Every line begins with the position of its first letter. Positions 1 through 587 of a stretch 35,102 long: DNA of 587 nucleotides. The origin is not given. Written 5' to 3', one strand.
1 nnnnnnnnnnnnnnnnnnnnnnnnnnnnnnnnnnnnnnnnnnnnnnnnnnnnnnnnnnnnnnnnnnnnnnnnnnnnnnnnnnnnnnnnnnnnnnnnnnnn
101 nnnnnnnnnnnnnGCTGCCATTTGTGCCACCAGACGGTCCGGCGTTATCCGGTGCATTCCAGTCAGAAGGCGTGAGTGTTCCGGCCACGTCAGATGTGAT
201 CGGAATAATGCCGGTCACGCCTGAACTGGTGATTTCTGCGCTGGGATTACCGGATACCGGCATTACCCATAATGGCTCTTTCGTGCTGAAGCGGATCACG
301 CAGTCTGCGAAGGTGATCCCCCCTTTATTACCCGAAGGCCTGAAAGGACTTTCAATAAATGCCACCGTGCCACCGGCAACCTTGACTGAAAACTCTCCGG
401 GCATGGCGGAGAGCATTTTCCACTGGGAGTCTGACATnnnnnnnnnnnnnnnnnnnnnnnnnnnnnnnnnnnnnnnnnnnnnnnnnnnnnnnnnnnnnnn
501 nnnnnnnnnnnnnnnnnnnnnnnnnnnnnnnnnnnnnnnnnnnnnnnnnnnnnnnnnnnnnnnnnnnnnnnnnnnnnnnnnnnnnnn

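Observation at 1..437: Unrelated-looking gene in the mom position, running off the window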

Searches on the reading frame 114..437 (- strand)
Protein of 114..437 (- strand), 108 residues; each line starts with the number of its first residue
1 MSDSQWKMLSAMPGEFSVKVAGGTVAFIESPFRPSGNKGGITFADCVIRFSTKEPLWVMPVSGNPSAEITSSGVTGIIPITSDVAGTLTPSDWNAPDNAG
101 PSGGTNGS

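Call 24: find_homologous_proteins(query=window:114-437:-, max_evalue=0.001)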
Query window:114-437:- (108 aa): 4 proteins with E <= 0.001 among 12 candidates.
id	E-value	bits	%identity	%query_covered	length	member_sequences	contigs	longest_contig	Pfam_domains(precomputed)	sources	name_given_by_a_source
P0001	1.4e-62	227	98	100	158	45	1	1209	-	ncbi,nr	ncbi:TPA: hypothetical protein OO587_004552, partial [Shigella sonnei]|nr:hypothetical protein [Shig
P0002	8.4e-37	144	99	64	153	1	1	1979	-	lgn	-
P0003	7.8e-17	79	98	38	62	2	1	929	-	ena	-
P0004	4.2e-9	55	97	29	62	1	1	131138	-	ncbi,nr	ncbi:hypothetical protein ECDEC6C_0003 [Escherichia coli DEC6C]|nr:hypothetical protein ECDEC6C_0003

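Call 25: search_protein_families(library=phrogs, proteins=[window:114-437:-], max_evalue=0.01)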
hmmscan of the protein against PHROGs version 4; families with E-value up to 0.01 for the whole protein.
window:114-437:- (108 aa): 0 families

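Call 26: search_protein_families(library=pfam, proteins=[window:114-437:-], max_evalue=1)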
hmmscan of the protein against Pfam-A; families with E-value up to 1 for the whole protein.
window:114-437:- (108 aa): 0 families

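Call 29: find_related_loci(query=window:114-437:-, collection=viral_contigs, flank=8000)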
Query window:114-437:- (108 aa) in viral_contigs; peptide patterns used: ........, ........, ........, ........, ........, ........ (x = any residue, [..] = any of these).
29 stretches matched a pattern; 23 encode a relative of the query (tblastn E <= 1e-3); 22 distinct loci.
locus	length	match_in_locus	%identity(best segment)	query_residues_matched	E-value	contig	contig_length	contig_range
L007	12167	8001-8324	100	1-108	1e-69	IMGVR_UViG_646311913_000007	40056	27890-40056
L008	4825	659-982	100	1-108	1e-69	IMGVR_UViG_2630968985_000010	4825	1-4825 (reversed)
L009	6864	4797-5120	98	1-108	2e-68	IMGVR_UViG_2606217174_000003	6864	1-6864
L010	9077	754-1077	98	1-108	3e-68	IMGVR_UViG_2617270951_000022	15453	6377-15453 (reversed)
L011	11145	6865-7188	98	1-108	3e-68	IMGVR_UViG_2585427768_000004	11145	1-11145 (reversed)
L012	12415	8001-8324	98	1-108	3e-68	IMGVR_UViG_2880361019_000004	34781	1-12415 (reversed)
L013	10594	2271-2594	98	1-108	3e-68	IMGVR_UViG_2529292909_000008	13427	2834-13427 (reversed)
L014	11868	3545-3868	98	1-108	3e-68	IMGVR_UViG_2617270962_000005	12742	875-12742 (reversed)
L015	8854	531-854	98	1-108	3e-68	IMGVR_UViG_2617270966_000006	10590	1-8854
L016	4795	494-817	98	1-108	3e-68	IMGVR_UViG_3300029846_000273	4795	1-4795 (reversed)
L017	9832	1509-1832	98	1-108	3e-68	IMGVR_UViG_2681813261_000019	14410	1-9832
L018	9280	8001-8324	98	1-108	3e-68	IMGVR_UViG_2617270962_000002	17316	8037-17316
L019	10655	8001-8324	98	1-108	3e-68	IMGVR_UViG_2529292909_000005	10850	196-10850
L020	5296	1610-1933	98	1-108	3e-68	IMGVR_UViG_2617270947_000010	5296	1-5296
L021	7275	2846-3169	98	1-108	3e-68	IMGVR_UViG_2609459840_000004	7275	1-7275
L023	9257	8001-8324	97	1-108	3e-68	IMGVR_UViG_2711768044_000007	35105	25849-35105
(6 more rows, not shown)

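Call 39: search_protein_representatives(protein=window:114-437:-)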
Query: 108 residues. Proteins with E-value up to 0.001 (for the whole library): 4; up to 1e-10: 2; up to 1e-30: 1. The best 4 are listed.
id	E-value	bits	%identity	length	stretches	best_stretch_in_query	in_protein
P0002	2.7e-37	143.7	97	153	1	39-108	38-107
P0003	2.5e-17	79.4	95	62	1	1-42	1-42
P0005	3.9e-06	43.4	30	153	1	5-93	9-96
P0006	4.3e-04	36.8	27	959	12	50-88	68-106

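Call 42: search_protein_families(library=pfam, proteins=[P0005, P0006], max_evalue=0.1)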
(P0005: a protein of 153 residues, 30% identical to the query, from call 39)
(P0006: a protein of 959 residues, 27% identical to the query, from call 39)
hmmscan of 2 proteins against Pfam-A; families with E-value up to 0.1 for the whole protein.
P0005 (153 aa): 0 families

P0006 (959 aa): 6 families
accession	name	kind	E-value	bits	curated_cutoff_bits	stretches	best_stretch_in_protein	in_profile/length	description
PF23237.1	HYR_4C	-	2.2e-230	745.9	27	13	76-146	2-73/73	HYR-like domain with 4 cysteines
PF13157.11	Enas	-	8.3e-13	48.8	22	0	242-280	27-61/112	Endospore appendages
PF05593.20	RHS_repeat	-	4.9e-09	36.8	22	0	252-264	22-34/38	RHS Repeat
PF12324.14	HTH_15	-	1e-05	26.1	27.2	0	232-262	44-74/74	Helix-turn-helix domain of alkylmercury lyase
PF22821.2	ZP1_ZP4_Ig-like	-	0.00062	20.6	28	0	270-299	44-73/94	Zona pellucida sperm-binding proteins 1/4, Ig-like domain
PF07222.17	PBP_sp32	-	0.0011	18.7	21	0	84-121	24-61/243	Proacrosin binding protein sp32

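Call 45: find_homologous_proteins(query=A3, max_evalue=0.001)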
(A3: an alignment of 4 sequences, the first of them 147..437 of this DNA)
Query A3 (4 sequences) (97 aa, profile of the alignment): 8 proteins with E <= 0.001 among 151 candidates.
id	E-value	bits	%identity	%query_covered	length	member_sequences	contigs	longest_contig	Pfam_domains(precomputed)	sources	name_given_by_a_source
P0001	7.9e-47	175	99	100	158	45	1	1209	-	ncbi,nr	ncbi:TPA: hypothetical protein OO587_004552, partial [Shigella sonnei]|nr:hypothetical protein [Shig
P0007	3.7e-43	163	60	94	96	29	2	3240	-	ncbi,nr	ncbi:sialate O-acetylesterase, partial [Escherichia coli]|nr:sialate O-acetylesterase [Escherichia c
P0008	1.1e-42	162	60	94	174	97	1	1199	-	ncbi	ncbi:sialate O-acetylesterase, partial [Escherichia coli]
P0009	2.2e-42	161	59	94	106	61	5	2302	-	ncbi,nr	ncbi:TPA: sialate O-acetylesterase, partial [Escherichia coli]|nr:sialate O-acetylesterase [Escheric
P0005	6.6e-37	143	30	90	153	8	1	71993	-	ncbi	ncbi:hypothetical protein WJW89_004950, partial [Salmonella enterica]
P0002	2.2e-22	97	100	60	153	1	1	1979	-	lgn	-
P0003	8.2e-14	69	98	42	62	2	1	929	-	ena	-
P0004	3.9e-8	51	97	32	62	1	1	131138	-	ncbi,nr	ncbi:hypothetical protein ECDEC6C_0003 [Escherichia coli DEC6C]|nr:hypothetical protein ECDEC6C_0003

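Call 48: find_encoding_contigs(protein=P0005, flank=10000, max_places=3)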
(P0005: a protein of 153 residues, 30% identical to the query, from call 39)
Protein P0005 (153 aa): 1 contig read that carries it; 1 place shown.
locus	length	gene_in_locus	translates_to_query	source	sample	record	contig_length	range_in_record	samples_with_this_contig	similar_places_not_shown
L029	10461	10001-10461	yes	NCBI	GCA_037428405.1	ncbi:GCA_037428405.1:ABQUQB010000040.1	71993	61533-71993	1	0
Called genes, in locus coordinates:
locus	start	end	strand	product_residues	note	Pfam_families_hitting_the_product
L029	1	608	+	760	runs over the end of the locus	PF10145:PhageMin_Tail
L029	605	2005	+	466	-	PF07157:DNA_circ_N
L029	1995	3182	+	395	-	PF21683:GpP-like_1st, PF22255:Gp44-like_2nd, PF22630:NMB1110_3rd, PF22174:NMB1110-like_C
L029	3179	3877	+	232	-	PF06890:Phage_Mu_Gp45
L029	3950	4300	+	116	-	PF07409:GP46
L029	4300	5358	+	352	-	PF04865:Baseplate_J, PF26078:Baseplate_J_M, PF26079:Baseplate_J_C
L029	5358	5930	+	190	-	PF10076:Phage_Mu_Gp48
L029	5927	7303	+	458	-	PF03406:Phage_fiber_2, PF20744:gp37_trimer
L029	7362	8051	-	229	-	PF14301:DUF4376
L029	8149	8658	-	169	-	PF20744:gp37_trimer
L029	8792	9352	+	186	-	PF00239:Resolvase, PF02796:HTH_7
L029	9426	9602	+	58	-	-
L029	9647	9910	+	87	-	-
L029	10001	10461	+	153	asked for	?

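Call 52: predict_structure(alignment_id=A4)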
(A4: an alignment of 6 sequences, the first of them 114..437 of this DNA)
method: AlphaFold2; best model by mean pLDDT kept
length: 108 residues; sequences in the alignment: 6
mean_pLDDT: 69.8   pTM: 0.61
mean pLDDT of the five models: 69.8, 68.3, 68.0, 65.7, 60.1
residues with pLDDT >= 90: 1; 70-90: 65; 50-70: 13; < 50: 29
segments of 3 or more residues with pLDDT < 50: 82-108
pLDDT, mean of each block of 10 residues (from residue 1): 71 84 88 77 87 88 83 64 42 39 40
secondary structure, 60 per line:
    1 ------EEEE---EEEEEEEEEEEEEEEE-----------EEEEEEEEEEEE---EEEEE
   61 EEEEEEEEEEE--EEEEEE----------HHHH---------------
elements in order: E7-10 E14-29 E41-52 E56-71 E74-79 H90-93

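Call 56: search_protein_families(library=pfam, proteins=[L029:9426-9599:+, L029:9647-9907:+], max_evalue=0.1)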
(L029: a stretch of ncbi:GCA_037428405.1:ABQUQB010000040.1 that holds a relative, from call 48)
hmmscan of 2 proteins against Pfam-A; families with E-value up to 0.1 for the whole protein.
L029:9426-9599:+ (58 aa): 0 families

L029:9647-9907:+ (87 aa): 2 families
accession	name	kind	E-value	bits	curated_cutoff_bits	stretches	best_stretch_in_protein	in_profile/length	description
PF20432.4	Xre-like-HTH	-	0.0052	17.5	25.8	0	14-43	14-42/63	Antitoxin Xre-like helix-turn-helix domain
PF13560.12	HTH_31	-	0.026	15.2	27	1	15-48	6-39/64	Helix-turn-helix domain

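Call 58: fold_search(model_id=the predicted structure, library=viral)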
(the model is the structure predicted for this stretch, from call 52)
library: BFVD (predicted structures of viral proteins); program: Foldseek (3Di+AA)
matches with E <= 10: 935; with E <= 0.001: 0
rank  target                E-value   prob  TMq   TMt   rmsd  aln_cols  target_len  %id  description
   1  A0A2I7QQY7            1.4e-02  1.00  0.52  0.63   2.2        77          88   21  (no name in the UniProt tables at hand)
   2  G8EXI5                1.5e-02  1.00  0.43  0.47   3.3        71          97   20  (no name in the UniProt tables at hand)
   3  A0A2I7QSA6            2.5e-02  1.00  0.53  0.61   3.0        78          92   15  (no name in the UniProt tables at hand)
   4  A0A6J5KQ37            2.6e-02  0.99  0.43  0.43   6.3        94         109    8  Uncharacterized protein [uncultured Caudovirales phage]
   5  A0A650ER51            2.9e-02  1.00  0.56  0.19   1.9        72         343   19  (no name in the UniProt tables at hand)
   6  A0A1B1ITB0            2.9e-02  1.00  0.45  0.49   3.6        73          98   10  (no name in the UniProt tables at hand)
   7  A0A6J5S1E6            2.9e-02  1.00  0.47  0.19   4.7        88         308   10  Uncharacterized protein [uncultured Caudovirales phage]
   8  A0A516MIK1            3.1e-02  1.00  0.52  0.62   2.2        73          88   16  (no name in the UniProt tables at hand)
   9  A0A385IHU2            3.1e-02  1.00  0.50  0.57   2.6        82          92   15  (no name in the UniProt tables at hand)
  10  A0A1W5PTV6            4.1e-02  1.00  0.52  0.58   2.8        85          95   14  (no name in the UniProt tables at hand)
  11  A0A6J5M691            4.8e-02  0.97  0.41  0.50   5.5        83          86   16  Uncharacterized protein [uncultured Caudovirales phage]
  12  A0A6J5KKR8            5.1e-02  0.98  0.43  0.54   4.9        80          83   14  Uncharacterized protein [uncultured Caudovirales phage]
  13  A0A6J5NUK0            5.4e-02  0.99  0.48  0.55   4.4        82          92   12  Uncharacterized protein [uncultured Caudovirales phage]
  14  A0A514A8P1            6.0e-02  1.00  0.51  0.62   2.3        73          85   23  Uncharacterized protein [Pantoea phage Kyle]
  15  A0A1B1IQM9            6.3e-02  0.99  0.43  0.50   3.6        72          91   14  (no name in the UniProt tables at hand)
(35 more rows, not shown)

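Call 78: search_protein_families(library=pfam, proteins=[L010:2957-3136:+, L010:3522-3734:+, L010:3742-4269:+, L010:4606-5136:+, L010:5494-6042:+, L010:7691-8233:+], max_evalue=0.001)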
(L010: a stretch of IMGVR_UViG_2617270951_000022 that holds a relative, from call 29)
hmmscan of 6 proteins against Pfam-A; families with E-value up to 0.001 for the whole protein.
L010:2957-3136:+ (60 aa): 1 family
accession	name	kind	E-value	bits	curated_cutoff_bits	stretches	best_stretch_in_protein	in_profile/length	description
PF07125.16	DUF1378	-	9.8e-38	128.6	25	1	1-59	1-59/59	Protein of unknown function (DUF1378)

L010:3522-3734:+ (71 aa): 1 family
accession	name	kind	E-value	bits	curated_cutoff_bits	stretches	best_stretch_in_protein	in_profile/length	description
PF04971.17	Phage_holin_2_1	-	9e-33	112.5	26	1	5-67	1-63/64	Bacteriophage P21 holin S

L010:3742-4269:+ (176 aa): 1 family
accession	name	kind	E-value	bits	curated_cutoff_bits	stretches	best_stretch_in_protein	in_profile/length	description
PF07041.16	DUF1327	-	1.5e-44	150.6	25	1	1-112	1-92/93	Protein of unknown function (DUF1327)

L010:4606-5136:+ (177 aa): 1 family
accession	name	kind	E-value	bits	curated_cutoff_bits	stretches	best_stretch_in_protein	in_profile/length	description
PF00959.24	Phage_lysozyme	-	3.3e-24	86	22.3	1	33-167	2-125/125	Phage lysozyme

L010:5494-6042:+ (183 aa): 1 family
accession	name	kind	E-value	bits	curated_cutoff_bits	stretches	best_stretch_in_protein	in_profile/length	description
PF03245.18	Phage_lysis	-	2.8e-50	170.2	25.4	1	57-181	1-125/126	Bacteriophage Rz lysis protein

L010:7691-8233:+ (181 aa): 1 family
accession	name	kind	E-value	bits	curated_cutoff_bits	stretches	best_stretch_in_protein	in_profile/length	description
PF07471.18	Phage_Nu1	-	6.9e-91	302.6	30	1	1-164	1-164/164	Phage DNA packaging protein Nu1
